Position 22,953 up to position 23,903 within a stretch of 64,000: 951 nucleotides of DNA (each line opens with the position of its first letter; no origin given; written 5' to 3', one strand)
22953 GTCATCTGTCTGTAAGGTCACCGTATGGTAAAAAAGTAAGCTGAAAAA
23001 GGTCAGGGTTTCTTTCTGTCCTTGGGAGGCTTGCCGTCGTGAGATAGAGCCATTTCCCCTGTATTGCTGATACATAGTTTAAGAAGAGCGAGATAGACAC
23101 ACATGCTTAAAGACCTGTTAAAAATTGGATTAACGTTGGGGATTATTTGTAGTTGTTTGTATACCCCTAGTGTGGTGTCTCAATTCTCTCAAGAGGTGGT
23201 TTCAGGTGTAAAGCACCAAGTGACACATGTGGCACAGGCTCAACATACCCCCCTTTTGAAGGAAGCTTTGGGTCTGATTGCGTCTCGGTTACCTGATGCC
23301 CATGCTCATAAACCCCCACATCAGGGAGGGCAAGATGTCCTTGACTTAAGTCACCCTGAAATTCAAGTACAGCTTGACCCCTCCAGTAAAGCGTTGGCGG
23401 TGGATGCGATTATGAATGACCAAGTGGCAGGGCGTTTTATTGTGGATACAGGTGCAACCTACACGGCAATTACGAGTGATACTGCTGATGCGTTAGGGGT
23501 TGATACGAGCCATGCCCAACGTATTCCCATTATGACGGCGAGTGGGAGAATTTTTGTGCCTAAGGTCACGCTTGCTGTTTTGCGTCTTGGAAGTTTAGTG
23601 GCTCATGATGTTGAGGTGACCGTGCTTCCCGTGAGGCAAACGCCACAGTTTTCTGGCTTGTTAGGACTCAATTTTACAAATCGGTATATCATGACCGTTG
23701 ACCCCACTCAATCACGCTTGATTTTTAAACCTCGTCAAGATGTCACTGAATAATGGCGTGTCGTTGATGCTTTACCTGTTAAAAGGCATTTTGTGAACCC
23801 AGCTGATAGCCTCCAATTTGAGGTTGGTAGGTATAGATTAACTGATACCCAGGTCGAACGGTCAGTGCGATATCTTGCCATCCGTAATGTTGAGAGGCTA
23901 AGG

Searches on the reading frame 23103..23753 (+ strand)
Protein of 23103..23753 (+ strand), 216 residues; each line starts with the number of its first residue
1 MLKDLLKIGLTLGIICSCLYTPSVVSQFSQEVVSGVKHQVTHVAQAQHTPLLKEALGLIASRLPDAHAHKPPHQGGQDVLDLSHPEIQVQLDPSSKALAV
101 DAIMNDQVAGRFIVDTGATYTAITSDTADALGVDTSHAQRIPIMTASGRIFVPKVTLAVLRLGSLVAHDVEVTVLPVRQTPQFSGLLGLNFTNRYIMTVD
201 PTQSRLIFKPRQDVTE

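Call 15: search_protein_families(library=pfam, proteins=[window:23103-23753:+], max_evalue=0.001)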
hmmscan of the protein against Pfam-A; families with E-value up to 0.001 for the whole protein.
window:23103-23753:+ (216 aa): 2 families
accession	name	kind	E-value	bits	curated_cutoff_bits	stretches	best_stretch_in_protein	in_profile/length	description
PF13650.11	Asp_protease_2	-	2.5e-19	70.2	24.3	1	100-191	1-90/90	Aspartyl protease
PF13975.11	gag-asp_proteas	-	7.7e-18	65.3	28.2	1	101-193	2-91/92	gag-polyprotein putative aspartyl protease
